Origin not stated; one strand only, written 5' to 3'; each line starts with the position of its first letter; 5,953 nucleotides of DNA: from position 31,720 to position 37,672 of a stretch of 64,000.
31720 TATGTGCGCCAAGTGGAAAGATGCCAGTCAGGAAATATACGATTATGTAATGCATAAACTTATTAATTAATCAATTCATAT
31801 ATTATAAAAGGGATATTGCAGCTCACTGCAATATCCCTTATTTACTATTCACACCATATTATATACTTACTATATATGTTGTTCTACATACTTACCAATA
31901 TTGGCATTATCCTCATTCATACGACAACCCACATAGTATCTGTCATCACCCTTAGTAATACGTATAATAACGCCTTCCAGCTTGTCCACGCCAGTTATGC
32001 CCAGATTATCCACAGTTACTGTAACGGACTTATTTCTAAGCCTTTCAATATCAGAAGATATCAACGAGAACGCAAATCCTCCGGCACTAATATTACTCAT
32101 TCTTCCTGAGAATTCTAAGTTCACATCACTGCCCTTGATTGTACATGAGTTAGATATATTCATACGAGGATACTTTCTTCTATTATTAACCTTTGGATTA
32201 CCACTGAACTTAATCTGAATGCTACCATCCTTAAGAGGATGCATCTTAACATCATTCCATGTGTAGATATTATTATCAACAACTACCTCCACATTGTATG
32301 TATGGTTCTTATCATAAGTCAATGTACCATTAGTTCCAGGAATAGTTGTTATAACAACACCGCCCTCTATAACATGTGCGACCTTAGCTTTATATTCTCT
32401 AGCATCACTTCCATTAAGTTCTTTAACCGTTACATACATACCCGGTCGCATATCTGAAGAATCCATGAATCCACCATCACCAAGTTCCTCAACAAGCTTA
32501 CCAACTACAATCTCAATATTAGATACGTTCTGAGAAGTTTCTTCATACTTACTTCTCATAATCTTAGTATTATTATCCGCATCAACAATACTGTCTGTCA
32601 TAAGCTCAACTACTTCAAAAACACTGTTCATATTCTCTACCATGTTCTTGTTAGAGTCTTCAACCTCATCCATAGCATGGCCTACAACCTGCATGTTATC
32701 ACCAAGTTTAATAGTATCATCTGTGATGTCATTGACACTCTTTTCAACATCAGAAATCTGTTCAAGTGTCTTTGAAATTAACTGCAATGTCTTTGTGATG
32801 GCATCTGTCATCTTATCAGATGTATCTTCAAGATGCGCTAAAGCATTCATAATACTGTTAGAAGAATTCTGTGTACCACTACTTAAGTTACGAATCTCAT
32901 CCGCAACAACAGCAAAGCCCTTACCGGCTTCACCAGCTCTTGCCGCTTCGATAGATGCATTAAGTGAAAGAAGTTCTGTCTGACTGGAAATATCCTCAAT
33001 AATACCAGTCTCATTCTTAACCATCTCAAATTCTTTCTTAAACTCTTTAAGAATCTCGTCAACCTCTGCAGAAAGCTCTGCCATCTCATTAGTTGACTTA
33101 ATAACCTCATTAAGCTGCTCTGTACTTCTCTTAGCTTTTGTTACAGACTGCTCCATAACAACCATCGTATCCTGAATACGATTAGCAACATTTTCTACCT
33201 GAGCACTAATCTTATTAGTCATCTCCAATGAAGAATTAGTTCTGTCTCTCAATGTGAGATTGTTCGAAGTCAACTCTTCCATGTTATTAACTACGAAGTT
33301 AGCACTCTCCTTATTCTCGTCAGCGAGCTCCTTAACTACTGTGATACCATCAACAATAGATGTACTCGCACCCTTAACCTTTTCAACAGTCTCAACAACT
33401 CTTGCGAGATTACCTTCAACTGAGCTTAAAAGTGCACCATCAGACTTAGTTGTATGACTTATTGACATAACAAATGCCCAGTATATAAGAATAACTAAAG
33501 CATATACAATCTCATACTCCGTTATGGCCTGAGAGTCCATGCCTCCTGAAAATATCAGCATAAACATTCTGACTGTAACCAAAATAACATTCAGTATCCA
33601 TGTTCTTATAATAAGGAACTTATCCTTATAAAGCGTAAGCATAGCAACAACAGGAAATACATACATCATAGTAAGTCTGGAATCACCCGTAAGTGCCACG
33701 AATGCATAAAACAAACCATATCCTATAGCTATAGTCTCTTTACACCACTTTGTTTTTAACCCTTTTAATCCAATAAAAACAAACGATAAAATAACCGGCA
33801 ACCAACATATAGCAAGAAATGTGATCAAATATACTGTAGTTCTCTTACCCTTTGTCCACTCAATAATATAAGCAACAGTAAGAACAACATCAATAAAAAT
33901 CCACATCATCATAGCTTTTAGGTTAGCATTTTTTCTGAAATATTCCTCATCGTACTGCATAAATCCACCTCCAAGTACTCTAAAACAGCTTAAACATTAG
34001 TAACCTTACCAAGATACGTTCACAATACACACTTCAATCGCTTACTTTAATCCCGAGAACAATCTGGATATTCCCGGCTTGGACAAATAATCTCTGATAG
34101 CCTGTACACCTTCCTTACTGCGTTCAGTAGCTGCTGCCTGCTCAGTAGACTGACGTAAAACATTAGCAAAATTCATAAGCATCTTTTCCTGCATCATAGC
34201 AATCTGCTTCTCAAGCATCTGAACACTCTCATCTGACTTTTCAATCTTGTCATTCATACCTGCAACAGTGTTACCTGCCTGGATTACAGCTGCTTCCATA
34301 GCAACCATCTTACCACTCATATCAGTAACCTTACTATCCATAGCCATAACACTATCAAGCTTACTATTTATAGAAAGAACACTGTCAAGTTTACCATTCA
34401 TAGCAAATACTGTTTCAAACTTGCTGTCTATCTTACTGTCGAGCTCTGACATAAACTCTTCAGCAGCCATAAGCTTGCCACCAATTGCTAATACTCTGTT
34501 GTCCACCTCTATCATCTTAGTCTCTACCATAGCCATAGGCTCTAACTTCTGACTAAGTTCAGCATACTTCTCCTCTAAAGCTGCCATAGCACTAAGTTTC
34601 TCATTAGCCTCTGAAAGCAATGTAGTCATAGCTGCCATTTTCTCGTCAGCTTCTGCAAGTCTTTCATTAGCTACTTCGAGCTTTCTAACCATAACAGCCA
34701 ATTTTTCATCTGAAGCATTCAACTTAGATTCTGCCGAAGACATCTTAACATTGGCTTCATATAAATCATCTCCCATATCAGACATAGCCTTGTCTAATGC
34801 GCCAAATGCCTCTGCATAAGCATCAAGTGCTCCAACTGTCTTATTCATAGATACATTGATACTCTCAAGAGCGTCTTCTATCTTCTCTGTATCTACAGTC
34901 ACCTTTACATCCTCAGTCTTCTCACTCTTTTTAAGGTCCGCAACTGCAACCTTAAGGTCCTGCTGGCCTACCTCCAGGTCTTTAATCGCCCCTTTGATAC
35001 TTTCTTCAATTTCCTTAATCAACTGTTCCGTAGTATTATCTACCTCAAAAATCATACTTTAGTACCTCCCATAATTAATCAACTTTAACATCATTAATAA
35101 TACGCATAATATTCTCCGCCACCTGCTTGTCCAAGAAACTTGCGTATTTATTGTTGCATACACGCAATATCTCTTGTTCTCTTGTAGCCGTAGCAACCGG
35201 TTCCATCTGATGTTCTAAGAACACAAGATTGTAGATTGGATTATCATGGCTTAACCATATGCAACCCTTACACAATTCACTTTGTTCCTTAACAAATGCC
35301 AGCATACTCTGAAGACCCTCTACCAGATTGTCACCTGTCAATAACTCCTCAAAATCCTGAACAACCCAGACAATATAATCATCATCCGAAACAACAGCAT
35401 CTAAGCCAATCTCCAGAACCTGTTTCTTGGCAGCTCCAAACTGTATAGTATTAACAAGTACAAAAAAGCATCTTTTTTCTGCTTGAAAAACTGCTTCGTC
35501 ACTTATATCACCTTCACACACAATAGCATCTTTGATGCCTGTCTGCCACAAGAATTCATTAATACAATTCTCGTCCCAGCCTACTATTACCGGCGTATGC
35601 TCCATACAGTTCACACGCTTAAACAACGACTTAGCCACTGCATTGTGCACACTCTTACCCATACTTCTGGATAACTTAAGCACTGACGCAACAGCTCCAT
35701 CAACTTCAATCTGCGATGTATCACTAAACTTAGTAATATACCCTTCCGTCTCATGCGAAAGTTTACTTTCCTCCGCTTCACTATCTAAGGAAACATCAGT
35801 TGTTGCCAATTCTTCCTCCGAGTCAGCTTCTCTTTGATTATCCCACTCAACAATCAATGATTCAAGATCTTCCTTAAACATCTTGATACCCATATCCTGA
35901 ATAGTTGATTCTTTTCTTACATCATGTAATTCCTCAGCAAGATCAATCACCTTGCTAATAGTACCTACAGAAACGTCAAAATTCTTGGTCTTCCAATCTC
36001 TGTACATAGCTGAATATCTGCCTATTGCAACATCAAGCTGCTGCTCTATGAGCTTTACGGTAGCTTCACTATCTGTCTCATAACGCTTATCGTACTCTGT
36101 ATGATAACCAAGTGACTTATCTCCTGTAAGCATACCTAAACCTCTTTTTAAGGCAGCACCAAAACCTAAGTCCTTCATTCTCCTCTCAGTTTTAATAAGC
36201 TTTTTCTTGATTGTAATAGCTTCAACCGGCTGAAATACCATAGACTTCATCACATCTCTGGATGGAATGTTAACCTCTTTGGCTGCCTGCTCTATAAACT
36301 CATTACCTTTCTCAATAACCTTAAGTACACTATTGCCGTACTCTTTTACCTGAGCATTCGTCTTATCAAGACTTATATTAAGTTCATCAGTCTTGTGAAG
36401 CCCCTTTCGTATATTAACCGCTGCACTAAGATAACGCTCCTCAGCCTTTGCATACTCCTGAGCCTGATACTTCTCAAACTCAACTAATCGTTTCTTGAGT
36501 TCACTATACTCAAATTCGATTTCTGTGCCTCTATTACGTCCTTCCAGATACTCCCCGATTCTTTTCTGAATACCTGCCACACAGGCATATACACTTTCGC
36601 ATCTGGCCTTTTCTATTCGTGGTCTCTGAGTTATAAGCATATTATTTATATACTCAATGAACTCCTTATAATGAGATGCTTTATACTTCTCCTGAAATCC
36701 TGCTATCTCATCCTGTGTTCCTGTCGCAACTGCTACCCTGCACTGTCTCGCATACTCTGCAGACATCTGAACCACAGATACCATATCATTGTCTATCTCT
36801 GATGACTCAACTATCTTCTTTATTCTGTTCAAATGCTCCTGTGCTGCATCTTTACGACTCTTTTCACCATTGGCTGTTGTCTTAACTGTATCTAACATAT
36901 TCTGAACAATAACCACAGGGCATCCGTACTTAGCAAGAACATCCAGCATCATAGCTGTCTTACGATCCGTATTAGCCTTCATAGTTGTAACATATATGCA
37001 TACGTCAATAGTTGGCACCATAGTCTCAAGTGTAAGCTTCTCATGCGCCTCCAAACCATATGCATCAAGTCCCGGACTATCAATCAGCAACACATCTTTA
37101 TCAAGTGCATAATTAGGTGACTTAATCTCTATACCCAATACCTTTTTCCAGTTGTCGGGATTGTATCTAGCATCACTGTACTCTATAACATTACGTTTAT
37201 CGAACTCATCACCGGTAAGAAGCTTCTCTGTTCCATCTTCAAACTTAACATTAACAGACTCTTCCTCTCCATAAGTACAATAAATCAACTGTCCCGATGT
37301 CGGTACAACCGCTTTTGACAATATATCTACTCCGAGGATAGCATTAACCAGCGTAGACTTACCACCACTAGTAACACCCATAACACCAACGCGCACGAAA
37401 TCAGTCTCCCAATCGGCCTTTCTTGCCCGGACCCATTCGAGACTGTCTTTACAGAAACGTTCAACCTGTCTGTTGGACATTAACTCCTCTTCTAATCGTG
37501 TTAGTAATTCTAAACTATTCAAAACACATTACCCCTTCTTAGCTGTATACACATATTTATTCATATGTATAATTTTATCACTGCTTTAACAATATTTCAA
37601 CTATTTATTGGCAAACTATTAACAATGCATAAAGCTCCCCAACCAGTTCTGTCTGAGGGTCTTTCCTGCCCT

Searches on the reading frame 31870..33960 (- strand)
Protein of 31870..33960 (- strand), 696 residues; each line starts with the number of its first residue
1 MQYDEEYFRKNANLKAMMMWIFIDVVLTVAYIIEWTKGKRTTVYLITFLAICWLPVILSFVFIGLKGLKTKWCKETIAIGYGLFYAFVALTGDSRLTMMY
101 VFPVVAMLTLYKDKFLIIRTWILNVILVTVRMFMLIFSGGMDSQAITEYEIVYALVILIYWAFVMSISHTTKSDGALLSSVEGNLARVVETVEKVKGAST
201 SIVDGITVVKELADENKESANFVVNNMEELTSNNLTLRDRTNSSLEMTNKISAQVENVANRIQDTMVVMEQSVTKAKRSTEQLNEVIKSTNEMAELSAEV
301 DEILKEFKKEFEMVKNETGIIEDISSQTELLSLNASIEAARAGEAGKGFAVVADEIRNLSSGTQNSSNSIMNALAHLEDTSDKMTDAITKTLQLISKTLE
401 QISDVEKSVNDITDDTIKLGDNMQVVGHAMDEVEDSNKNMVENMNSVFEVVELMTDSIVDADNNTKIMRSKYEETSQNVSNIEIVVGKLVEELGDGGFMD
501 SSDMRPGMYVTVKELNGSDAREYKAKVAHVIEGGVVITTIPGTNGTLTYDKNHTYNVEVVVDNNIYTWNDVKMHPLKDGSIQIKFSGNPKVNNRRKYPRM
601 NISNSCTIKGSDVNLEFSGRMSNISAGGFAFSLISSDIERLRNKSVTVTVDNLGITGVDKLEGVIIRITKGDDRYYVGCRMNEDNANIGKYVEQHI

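Call 68: search_protein_families(library=pfam, proteins=[window:31870-33960:-], max_evalue=0.00001)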
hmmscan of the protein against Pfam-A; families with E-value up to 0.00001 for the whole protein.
window:31870-33960:- (696 aa): 2 families
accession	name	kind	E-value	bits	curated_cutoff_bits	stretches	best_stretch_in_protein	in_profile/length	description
PF00015.26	MCPsignal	-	3.2e-29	102.4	34.6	1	308-448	29-169/172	Methyl-accepting chemotaxis protein (MCP) signalling domain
PF07238.19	PilZ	-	2.1e-10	41.3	22.5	1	593-686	1-90/102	PilZ domain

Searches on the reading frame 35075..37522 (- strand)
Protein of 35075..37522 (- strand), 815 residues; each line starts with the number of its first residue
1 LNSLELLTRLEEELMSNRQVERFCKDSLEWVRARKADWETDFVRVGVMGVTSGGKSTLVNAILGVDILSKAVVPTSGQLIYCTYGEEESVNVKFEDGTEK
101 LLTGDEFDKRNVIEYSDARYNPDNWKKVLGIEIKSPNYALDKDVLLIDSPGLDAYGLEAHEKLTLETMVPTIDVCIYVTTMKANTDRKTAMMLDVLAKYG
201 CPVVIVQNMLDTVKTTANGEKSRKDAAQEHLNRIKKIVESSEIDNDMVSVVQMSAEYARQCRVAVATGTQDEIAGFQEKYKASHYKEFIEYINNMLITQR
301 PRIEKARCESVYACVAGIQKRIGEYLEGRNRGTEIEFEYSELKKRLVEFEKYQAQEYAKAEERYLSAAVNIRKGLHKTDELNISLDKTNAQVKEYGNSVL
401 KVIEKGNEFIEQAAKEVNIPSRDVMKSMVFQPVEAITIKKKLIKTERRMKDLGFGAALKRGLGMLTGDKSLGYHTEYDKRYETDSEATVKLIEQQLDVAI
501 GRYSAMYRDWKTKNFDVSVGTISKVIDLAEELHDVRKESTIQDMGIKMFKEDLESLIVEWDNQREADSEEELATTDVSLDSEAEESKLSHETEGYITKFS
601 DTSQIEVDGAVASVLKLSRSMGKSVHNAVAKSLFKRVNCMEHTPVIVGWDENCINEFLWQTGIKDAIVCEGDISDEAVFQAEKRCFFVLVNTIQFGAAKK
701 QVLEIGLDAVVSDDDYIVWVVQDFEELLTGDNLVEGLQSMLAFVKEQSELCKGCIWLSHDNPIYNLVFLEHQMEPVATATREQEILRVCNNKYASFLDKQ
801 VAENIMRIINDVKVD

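Call 68: search_protein_families(library=pfam, proteins=[window:35075-37522:-], max_evalue=0.00001)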
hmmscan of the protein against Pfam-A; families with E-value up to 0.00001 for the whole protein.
window:35075-37522:- (815 aa): 2 families
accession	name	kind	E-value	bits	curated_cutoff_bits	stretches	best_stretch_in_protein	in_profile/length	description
PF00350.29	Dynamin_N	-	8.6e-17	62.1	27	1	45-188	1-145/168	Dynamin family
PF01926.29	MMR_HSR1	-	5.8e-06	26.8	21.9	0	44-65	1-22/113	50S ribosome-binding GTPase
